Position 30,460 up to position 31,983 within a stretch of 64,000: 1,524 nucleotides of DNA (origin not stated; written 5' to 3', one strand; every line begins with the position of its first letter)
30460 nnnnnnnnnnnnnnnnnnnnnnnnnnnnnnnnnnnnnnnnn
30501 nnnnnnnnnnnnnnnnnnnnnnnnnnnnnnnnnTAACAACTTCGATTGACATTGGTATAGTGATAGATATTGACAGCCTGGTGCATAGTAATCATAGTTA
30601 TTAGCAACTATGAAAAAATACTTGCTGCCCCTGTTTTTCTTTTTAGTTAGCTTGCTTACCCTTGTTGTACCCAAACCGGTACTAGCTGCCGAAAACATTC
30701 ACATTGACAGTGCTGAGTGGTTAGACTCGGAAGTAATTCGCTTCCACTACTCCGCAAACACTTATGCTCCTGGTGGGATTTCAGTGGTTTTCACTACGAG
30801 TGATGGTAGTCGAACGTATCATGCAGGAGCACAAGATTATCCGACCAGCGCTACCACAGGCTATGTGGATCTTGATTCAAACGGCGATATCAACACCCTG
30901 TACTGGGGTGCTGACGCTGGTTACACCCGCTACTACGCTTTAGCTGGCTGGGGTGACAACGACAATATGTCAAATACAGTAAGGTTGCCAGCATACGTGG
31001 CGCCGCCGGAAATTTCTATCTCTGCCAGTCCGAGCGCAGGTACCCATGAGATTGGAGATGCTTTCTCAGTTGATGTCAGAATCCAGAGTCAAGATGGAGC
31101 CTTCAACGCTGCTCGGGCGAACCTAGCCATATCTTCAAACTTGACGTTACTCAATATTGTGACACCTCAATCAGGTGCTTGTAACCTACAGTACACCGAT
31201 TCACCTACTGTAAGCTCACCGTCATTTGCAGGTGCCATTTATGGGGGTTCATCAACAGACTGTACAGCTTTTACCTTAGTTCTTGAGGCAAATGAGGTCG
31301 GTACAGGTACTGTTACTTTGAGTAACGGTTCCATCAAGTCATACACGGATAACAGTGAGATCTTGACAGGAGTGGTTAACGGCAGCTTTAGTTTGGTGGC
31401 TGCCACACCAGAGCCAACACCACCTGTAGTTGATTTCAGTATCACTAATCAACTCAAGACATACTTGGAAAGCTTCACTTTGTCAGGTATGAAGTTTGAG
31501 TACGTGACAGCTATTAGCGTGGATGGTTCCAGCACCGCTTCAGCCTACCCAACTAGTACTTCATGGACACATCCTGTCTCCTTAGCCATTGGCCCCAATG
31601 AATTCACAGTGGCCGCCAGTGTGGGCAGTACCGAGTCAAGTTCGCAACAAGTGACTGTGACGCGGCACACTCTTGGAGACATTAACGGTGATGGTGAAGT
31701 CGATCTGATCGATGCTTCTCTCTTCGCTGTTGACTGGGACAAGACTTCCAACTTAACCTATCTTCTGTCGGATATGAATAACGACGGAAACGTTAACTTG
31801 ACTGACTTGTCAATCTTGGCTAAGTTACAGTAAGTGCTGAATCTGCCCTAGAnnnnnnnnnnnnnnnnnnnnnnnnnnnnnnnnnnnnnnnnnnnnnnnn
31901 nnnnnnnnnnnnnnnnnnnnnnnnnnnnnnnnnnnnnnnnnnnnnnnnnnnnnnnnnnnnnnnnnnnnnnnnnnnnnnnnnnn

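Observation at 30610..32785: Tandem cohesin-like proteins: one with a dockerin, one with a membrane tail (putative mini-scaffold for surface display)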

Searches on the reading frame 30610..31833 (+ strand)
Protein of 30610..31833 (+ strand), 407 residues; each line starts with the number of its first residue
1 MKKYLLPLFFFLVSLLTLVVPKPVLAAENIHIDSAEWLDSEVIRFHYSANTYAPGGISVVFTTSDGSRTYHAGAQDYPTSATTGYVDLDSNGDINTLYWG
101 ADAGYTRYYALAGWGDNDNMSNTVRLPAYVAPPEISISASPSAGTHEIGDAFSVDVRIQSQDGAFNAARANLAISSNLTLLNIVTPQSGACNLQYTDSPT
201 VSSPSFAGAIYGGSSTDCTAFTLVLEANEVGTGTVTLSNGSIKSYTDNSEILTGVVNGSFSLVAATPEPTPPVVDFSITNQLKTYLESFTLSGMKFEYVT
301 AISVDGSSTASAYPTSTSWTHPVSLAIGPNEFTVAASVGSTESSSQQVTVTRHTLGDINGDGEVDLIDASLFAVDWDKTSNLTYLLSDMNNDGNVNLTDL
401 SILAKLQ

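Call 3: search_protein_families(library=pfam, proteins=[window:30610-31833:+], max_evalue=1)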
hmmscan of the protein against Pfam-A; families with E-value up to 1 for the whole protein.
window:30610-31833:+ (407 aa): 2 families
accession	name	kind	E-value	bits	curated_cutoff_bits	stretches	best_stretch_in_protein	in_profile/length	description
PF00404.24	Dockerin_1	-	5.9e-08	33.2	22.9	1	355-405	1-54/57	Dockerin type I domain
PF13517.12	FG-GAP_3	-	0.55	11.3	26.9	1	343-367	36-60/61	FG-GAP-like repeat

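Call 6: search_solved_structures(query=window:30610-31833:+, max_evalue=10, show_alignments=2)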
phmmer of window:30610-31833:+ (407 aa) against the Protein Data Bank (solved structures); distinct sequences matched with E-value up to 10: 19.
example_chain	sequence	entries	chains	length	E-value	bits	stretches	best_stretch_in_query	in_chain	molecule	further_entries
2y3n_B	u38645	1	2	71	0.0045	19.4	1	355-405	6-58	CELLULOSOMAL FAMILY-48 PROCESSIVE GLYCOSIDE HYDROLASE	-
2mct_A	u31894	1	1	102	0.011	18.1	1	59-109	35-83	Uncharacterized protein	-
9m72_A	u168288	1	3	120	0.013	17.9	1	77-119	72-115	Heavy chain of 4E2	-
4zcu_A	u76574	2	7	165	0.018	17.4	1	353-400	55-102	Calcium-binding mitochondrial carrier protein SCaMC-1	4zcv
4n5x_A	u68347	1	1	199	0.024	17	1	353-400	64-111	Calcium-binding mitochondrial carrier protein SCaMC-1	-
1daq_A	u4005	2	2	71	0.026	16.9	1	354-405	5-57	ENDOGLUCANASE SS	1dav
2mte_A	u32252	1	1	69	0.029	16.8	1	355-405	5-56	Cellulose 1,4-beta-cellobiosidase (reducing end) CelS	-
5lxv_B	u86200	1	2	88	0.057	15.8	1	354-401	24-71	Carbohydrate-binding protein WP_009985128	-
7eh5_H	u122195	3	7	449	0.058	15.8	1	79-169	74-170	RBD-chAb45, heavy chain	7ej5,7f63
4fl4_A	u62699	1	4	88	0.099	15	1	352-405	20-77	Glycoside hydrolase family 9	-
2vn5_B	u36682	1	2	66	0.12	14.7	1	355-405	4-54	ENDOGLUCANASE A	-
2jnk_A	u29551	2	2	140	0.2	14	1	352-402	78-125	Hyalurononglucosaminidase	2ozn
8x39_A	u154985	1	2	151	0.26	13.6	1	355-404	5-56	Serine protease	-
8x3a_A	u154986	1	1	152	0.26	13.6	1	355-404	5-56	Serine protease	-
2yik_A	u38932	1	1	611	0.42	12.9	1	353-405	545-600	ENDOGLUCANASE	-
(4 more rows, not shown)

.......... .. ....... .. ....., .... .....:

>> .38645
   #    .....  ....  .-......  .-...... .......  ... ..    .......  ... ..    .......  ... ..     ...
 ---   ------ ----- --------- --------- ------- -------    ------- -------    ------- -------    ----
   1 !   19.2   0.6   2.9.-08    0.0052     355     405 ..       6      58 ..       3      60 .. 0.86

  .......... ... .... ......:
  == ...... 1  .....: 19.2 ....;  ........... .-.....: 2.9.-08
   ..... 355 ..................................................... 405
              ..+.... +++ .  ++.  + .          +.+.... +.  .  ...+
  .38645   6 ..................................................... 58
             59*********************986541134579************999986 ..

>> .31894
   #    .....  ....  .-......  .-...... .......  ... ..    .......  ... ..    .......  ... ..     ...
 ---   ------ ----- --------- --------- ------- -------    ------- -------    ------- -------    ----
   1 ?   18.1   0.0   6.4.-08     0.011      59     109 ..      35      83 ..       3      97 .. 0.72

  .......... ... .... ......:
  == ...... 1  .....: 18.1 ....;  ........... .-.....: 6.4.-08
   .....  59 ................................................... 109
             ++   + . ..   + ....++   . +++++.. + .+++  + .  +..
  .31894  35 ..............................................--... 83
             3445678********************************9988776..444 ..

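Call 10: find_homologous_proteins(query=window:30610-31833:+)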
Query window:30610-31833:+ (407 aa): 123 proteins with E <= 0.001 among 8000 candidates; the best 120 are listed.
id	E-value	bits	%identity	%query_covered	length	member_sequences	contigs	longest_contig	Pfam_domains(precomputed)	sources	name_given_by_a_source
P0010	1.5e-262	888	100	100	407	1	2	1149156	PF00404.25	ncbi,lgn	-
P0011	4.3e-149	515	60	94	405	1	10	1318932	-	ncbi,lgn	-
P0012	4.8e-93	330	59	68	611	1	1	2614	PF15902.13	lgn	-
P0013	7.6e-93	330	56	75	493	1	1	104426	PF00404.25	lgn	-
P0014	1.4e-90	322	57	67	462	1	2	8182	-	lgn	-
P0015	6.1e-90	320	58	67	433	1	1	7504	-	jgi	jgi:hypothetical protein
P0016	2.8e-89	318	56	71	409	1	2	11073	PF00404.25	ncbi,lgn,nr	ncbi:MAG TPA: dockerin type I domain-containing protein [Patescibacteria group bacterium]|nr:dockeri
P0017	3.3e-89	318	57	67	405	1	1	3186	PF00404.25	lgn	-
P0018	5.1e-89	317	44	100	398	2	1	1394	-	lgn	-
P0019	5.9e-88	314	56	68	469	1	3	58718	PF00404.25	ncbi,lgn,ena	ncbi:MAG: dockerin type I domain-containing protein [Patescibacteria group bacterium]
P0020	1.1e-87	313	57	71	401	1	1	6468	PF00404.25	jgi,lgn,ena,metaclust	metaclust:\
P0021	2.3e-87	312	55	74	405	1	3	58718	PF00404.25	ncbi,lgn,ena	ncbi:MAG: dockerin type I domain-containing protein [Patescibacteria group bacterium]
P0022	7.5e-87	310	59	67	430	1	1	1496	-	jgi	-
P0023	2.2e-86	309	56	67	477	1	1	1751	-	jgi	jgi:hypothetical protein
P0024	3.5e-85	305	58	65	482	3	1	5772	PF00404.25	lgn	-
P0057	1.4e-73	266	51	67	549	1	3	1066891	PF00404.25,PF13385.14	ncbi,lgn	-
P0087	2.9e-62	229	47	67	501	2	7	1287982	PF00404.25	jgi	-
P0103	2.9e-54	203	39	69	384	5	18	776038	PF00404.25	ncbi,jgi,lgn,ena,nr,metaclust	ncbi:MAG: hypothetical protein A3B47_00020 [Candidatus Levybacteria bacterium RIFCSPLOWO2_01_FULL_39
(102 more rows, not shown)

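Call 20: find_related_loci(query=window:30610-31833:+, collection=genome_contigs, flank=10000)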
Query window:30610-31833:+ (407 aa) in genome_contigs; peptide patterns used: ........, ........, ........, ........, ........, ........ (x = any residue, [..] = any of these).
84 stretches matched a pattern; 8 encode a relative of the query (tblastn E <= 1e-3); 8 distinct loci.
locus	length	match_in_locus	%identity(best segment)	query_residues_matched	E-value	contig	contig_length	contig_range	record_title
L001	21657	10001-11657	60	25-407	1e-151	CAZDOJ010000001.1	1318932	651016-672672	MAG TPA_asm: uncultured Gammaproteobacteria bacterium isolate SRP292972_co3_93 genome assembly, contig: NODE_1_length_13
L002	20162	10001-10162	41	356-406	3e-7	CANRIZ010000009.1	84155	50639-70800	MAG: uncultured Clostridia bacterium isolate Lapin-024__bin7 genome assembly, contig: Lapin-024__NODE_297_length_84155_c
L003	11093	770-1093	30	299-403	5e-6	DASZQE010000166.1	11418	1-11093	MAG TPA_asm: Phycisphaerales bacterium isolate SMAG_U5989 k141_689546, whole genome shotgun sequence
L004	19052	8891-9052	43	356-406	2e-5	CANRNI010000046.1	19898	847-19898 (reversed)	MAG: uncultured Clostridia bacterium isolate Lapin-021__bin38 genome assembly, contig: Lapin-021__NODE_3077_length_19898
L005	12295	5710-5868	42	356-405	5e-5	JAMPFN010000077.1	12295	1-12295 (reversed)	MAG: Clostridium sp. isolate NALB_7861_8 Scaffold_#77__SCF_077___12295_bp, whole genome shotgun sequence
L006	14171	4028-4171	37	353-403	7e-5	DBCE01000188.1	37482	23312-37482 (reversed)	MAG TPA_asm: Phycisphaerales bacterium UBA966 UBA966_contig_12889, whole genome shotgun sequence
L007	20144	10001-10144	42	356-400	9e-5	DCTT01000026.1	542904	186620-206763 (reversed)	MAG TPA_asm: Eubacteriaceae bacterium UBA1433 UBA1433_contig_176, whole genome shotgun sequence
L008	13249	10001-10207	30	341-406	1e-4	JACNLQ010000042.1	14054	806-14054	MAG: Candidatus Neomarinimicrobiota bacterium isolate NIOZ-UU87 NIOZ-UU_NODE_5424_length_14054_cov_9.77306, whole genome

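Call 29: list_cluster_members(proteins=[P0010, P0001, P0011])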
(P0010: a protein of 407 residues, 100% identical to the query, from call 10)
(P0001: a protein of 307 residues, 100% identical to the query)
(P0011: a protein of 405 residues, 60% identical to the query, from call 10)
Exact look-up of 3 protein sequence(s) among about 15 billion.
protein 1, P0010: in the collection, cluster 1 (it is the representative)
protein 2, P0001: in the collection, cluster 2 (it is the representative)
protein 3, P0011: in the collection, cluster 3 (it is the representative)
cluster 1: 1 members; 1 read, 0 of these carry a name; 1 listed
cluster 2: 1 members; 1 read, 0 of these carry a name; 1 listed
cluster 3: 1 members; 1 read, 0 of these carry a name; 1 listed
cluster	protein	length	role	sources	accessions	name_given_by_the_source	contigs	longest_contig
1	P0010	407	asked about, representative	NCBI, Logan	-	-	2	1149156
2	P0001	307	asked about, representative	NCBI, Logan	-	-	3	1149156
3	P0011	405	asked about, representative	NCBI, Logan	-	-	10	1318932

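Call 31: search_protein_families(library=ncbifam, proteins=[window:30610-31833:+], max_evalue=0.1)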
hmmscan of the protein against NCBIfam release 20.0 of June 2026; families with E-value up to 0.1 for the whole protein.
window:30610-31833:+ (407 aa): 1 family
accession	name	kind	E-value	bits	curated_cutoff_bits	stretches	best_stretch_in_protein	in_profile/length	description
NF049990.1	CellobisidaseCelK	equivalog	0.0066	14.6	1700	1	353-405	827-880/889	cellulose 1,4-beta-cellobiosidase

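Call 35: find_encoding_contigs(protein=P0010, flank=3000, max_places=3)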
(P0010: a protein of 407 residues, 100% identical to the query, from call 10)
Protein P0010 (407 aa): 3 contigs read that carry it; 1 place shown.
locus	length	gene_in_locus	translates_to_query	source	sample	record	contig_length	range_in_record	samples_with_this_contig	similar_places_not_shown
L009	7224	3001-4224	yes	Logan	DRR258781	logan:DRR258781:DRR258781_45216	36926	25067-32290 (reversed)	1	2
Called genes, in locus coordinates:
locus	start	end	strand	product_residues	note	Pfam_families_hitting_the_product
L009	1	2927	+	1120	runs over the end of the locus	PF00873:ACR_tran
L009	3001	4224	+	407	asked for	PF00404:Dockerin_1 (weak)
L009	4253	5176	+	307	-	PF13620:CarboxypepD_reg (faint)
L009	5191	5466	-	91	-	-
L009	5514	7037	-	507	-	PF00224:PK, PF02887:PK_C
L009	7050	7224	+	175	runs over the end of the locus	-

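Call 44: find_encoding_contigs(protein=P0057, flank=10000, max_places=1)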
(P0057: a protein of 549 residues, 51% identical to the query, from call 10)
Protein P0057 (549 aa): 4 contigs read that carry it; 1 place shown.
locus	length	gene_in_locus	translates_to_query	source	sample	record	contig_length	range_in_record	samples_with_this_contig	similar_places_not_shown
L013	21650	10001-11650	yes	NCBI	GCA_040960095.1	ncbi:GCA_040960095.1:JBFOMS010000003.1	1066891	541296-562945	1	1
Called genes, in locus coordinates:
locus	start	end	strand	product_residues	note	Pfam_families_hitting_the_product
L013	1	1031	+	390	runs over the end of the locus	PF00534:Glycos_transf_1, PF13692:Glyco_trans_1_4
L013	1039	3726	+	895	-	PF00535:Glycos_transf_2, PF13641:Glyco_tranf_2_3, PF13231:PMT_2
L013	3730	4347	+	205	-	PF13489:Methyltransf_23, PF13847:Methyltransf_31, PF08241:Methyltransf_11, PF08242:Methyltransf_12 (weak), PF13649:Methyltransf_25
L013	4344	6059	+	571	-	-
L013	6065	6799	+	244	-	PF01209:Ubie_methyltran, PF03141:Methyltransf_29, PF05148:Methyltransf_8, PF07021:MetW, PF13489:Methyltransf_23, PF13847:Methyltransf_31, PF08241:Methyltransf_11, PF08242:Methyltransf_12, +4 more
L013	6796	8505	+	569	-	-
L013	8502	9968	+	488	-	PF00535:Glycos_transf_2, PF10111:Glyco_tranf_2_2 (faint), PF13641:Glyco_tranf_2_3, PF08241:Methyltransf_11 (weak), PF08242:Methyltransf_12 (faint), PF13649:Methyltransf_25 (weak)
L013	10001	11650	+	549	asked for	PF13385:Laminin_G_3, PF00404:Dockerin_1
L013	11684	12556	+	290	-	-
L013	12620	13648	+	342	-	PF01073:3Beta_HSD, PF01370:Epimerase, PF02719:Polysacc_synt_2 (faint), PF04321:RmlD_sub_bind, PF13460:NAD_binding_10, PF16363:GDP_Man_Dehyd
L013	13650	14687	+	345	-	PF00535:Glycos_transf_2, PF10111:Glyco_tranf_2_2, PF13506:Glyco_transf_21 (weak), PF13641:Glyco_tranf_2_3, PF13632:Glyco_trans_2_3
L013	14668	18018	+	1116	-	-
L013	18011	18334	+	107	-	-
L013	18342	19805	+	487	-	-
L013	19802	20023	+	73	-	-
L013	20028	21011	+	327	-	PF01073:3Beta_HSD, PF01370:Epimerase, PF02719:Polysacc_synt_2, PF04321:RmlD_sub_bind, PF07993:NAD_binding_4 (faint), PF13460:NAD_binding_10 (weak), PF16363:GDP_Man_Dehyd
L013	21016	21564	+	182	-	PF13439:Glyco_transf_4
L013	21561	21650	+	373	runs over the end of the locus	PF20706:GT4-conflict, PF00534:Glycos_transf_1, PF13692:Glyco_trans_1_4, PF13524:Glyco_trans_1_2 (weak)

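Call 45: find_encoding_contigs(protein=P0087, flank=10000, max_places=1)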
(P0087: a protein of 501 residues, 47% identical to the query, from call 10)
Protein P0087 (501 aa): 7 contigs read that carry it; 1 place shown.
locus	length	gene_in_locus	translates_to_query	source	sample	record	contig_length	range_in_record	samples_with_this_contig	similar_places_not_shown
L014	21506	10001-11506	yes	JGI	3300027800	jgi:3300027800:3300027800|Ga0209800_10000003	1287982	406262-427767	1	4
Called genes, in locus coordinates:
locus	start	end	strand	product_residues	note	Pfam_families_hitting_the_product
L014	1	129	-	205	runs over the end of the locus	PF01726:LexA_DNA_bind, PF00717:Peptidase_S24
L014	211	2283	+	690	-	PF00270:DEAD (faint), PF04851:ResIII, PF17757:UvrB_inter, PF27431:UvrB_3rd, PF00271:Helicase_C, PF12344:UvrB, PF02151:UVR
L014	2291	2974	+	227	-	PF13489:Methyltransf_23, PF08241:Methyltransf_11, PF08242:Methyltransf_12, PF13649:Methyltransf_25, PF13847:Methyltransf_31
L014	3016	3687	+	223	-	PF04989:RMNT_CmcI, PF13578:Methyltransf_24 (weak)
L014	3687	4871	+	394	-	PF01757:Acyl_transf_3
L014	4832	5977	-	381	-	PF13439:Glyco_transf_4, PF13579:Glyco_trans_4_4, PF00534:Glycos_transf_1, PF13692:Glyco_trans_1_4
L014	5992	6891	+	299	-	PF00535:Glycos_transf_2, PF13641:Glyco_tranf_2_3, PF13632:Glyco_trans_2_3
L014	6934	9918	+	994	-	PF02463:SMC_N (faint), PF03193:RsgA_GTPase (faint), PF13476:AAA_23 (faint), PF13555:AAA_29 (faint), PF20703:nSTAND1 (faint), PF17760:UvrA_inter, PF17755:UvrA_DNA-bind, PF00005:ABC_tran (weak)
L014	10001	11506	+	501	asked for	PF00404:Dockerin_1 (weak)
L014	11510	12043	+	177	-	-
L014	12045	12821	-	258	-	-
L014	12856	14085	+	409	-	-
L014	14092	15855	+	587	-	PF01841:Transglut_core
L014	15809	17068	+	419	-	PF01541:GIY-YIG, PF27096:UvrC_M, PF08459:UvrC_RNaseH_dom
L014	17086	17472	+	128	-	PF04020:Phage_holin_4_2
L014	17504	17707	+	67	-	PF03840:SecG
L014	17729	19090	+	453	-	PF00496:SBP_bac_5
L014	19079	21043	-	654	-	-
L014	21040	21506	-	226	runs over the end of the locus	-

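Call 46: find_encoding_contigs(protein=P0103, flank=10000, max_places=1)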
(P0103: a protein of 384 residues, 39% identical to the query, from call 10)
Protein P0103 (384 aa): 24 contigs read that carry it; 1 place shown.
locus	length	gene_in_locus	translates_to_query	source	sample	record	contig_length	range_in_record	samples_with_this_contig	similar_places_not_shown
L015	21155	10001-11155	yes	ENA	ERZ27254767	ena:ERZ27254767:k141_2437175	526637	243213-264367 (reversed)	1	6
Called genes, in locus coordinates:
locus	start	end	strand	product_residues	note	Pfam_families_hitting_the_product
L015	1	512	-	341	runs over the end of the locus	PF13439:Glyco_transf_4, PF00534:Glycos_transf_1, PF13692:Glyco_trans_1_4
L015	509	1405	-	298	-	PF02353:CMAS (weak), PF05219:DREV (weak), PF13489:Methyltransf_23, PF13847:Methyltransf_31, PF08241:Methyltransf_11, PF08242:Methyltransf_12, PF13649:Methyltransf_25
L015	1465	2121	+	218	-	PF10502:Peptidase_S26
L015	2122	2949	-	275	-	PF02195:ParB_N, PF17762:HTH_ParB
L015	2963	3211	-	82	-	PF01016:Ribosomal_L27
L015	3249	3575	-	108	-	PF00829:Ribosomal_L21p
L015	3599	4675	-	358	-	PF01098:FTSW_RODA_SPOVE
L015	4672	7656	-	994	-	PF00133:tRNA-synt_1, PF09334:tRNA-synt_1g (faint), PF01921:tRNA-synt_1f (faint), PF08264:Anticodon_1, PF19302:DUF5915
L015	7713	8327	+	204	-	PF02589:LUD_dom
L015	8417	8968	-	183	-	-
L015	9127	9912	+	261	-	-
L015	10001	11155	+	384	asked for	PF00404:Dockerin_1 (weak)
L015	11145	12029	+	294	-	-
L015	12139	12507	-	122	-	-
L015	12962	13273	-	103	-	-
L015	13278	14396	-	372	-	PF00091:Tubulin, PF12327:FtsZ_C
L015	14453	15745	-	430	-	PF14450:FtsA (weak), PF02491:SHS2_FTSA, PF11104:PilM_2 (weak), PF06277:EutA (weak), PF06723:MreB_Mbl (weak), PF14450:FtsA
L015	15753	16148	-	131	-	-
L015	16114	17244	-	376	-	PF03033:Glyco_transf_28, PF04101:Glyco_tran_28_C, PF13528:Glyco_trans_1_3 (weak)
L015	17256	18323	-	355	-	PF01098:FTSW_RODA_SPOVE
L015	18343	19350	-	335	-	PF00953:Glycos_transf_4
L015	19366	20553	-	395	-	PF05559:DUF763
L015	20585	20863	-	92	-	-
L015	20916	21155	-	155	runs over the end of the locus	PF03073:TspO_MBR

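Call 47: find_encoding_contigs(protein=P0019, flank=10000, max_places=1)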
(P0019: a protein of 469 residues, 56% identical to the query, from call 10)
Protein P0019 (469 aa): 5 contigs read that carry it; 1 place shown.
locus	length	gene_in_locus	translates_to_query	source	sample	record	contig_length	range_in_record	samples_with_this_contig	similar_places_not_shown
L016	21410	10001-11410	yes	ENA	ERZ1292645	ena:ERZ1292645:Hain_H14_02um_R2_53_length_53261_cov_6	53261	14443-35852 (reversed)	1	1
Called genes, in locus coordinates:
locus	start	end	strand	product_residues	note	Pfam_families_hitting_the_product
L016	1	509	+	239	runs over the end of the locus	PF00535:Glycos_transf_2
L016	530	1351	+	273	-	PF13489:Methyltransf_23, PF01209:Ubie_methyltran, PF13847:Methyltransf_31, PF08241:Methyltransf_11, PF08242:Methyltransf_12, PF13649:Methyltransf_25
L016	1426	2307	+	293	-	PF13489:Methyltransf_23, PF08241:Methyltransf_11, PF08242:Methyltransf_12, PF13649:Methyltransf_25, PF13847:Methyltransf_31 (weak)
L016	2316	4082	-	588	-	-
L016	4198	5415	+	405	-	PF00404:Dockerin_1 (faint)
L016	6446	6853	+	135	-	-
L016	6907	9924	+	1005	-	PF02450:LCAT, PF02089:Palm_thioest (weak), PF07819:PGAP1, PF00404:Dockerin_1 (weak)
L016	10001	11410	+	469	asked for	PF00404:Dockerin_1 (faint)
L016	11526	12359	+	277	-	PF13620:CarboxypepD_reg (weak), PF17210:SdrD_B (faint)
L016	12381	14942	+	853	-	PF00535:Glycos_transf_2, PF10111:Glyco_tranf_2_2 (faint), PF13641:Glyco_tranf_2_3, PF13231:PMT_2 (weak)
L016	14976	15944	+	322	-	-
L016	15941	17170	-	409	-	PF08421:Methyltransf_13, PF13489:Methyltransf_23, PF08241:Methyltransf_11 (weak), PF08242:Methyltransf_12 (faint), PF08484:Methyltransf_14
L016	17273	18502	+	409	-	PF01943:Polysacc_synt, PF13440:Polysacc_synt_3, PF01554:MatE (faint)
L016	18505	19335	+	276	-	PF03848:TehB, PF01209:Ubie_methyltran (weak), PF02353:CMAS, PF13489:Methyltransf_23, PF08241:Methyltransf_11, PF08242:Methyltransf_12, PF13649:Methyltransf_25, PF13847:Methyltransf_31, +4 more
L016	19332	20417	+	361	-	PF13439:Glyco_transf_4, PF13524:Glyco_trans_1_2, PF13692:Glyco_trans_1_4, PF20706:GT4-conflict, PF00534:Glycos_transf_1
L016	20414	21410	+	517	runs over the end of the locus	PF13231:PMT_2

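Call 68: search_protein_families(library=pfam, alignment_id=A4, max_evalue=0.0001)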
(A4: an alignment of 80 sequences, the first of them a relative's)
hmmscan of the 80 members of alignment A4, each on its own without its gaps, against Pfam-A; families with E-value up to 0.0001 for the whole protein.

A. member 1, P0010 (407 aa): 1 family
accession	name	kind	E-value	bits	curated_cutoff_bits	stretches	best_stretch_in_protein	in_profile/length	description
PF00404.24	Dockerin_1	-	5.9e-08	33.2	22.9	1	355-405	1-54/57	Dockerin type I domain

B. families by the number of members that match (of 80 scanned): 37 families (the first 25 are shown)
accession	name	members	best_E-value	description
PF00404.24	Dockerin_1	67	1.3e-09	Dockerin type I domain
PF13385.13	Laminin_G_3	2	9e-33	Concanavalin A-like lectin/glucanases superfamily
PF15902.12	Sortilin-Vps10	2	1.5e-21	Sortilin, neurotensin receptor 3,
PF02450.21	LCAT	2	1.1e-15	Lecithin:cholesterol acyltransferase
PF13229.12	Beta_helix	2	4.8e-11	Right handed beta helix region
PF00722.28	Glyco_hydro_16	2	6.4e-11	Glycosyl hydrolases family 16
PF07819.20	PGAP1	2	3.7e-08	PGAP1-like alpha/beta domain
PF02089.21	Palm_thioest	2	1.3e-07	Palmitoyl protein thioesterase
PF12891.13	Glyco_hydro_44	1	1.8e-62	Glycoside hydrolase family 44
PF17164.10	DUF5122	1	3.1e-61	Domain of unknown function (DUF5122) beta-propeller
PF25390.1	WD40_RLD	1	4.8e-54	RCC1-like domain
PF01344.31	Kelch_1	1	3.5e-40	Kelch motif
PF13540.12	RCC1_2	1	3.3e-39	Regulator of chromosome condensation (RCC1) repeat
PF00415.24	RCC1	1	5.5e-37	Regulator of chromosome condensation (RCC1) repeat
PF13360.13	PQQ_2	1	1.6e-36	Outer membrane protein assembly factor BamB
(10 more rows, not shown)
